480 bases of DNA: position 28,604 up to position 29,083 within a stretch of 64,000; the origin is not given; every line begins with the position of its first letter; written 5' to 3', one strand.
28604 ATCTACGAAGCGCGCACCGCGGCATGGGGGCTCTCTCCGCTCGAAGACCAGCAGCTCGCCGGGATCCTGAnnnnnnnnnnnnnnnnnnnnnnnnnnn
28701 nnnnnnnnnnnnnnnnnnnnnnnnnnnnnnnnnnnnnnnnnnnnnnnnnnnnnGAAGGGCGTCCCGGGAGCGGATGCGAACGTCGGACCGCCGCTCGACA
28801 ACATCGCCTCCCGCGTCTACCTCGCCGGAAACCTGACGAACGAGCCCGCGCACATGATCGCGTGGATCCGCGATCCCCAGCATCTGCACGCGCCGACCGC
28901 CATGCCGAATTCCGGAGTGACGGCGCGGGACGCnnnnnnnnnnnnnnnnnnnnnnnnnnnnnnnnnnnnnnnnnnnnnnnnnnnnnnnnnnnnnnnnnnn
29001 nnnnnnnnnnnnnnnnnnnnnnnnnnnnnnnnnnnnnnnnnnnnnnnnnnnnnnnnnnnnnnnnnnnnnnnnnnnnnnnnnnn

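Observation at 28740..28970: ctaG runs out of frame into a cytochrome-c-like tail that duplicates the ctaC C-terminus but lacks CxxCH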

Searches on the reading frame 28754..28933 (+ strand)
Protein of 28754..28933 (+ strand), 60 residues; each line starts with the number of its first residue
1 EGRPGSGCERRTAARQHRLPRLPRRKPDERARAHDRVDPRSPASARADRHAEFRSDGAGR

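Call 57: search_protein_families(library=pfam, max_evalue=0.01, proteins=[window:28754-28933:+])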
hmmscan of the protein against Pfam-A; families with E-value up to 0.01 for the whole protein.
seq(60 aa): 0 families
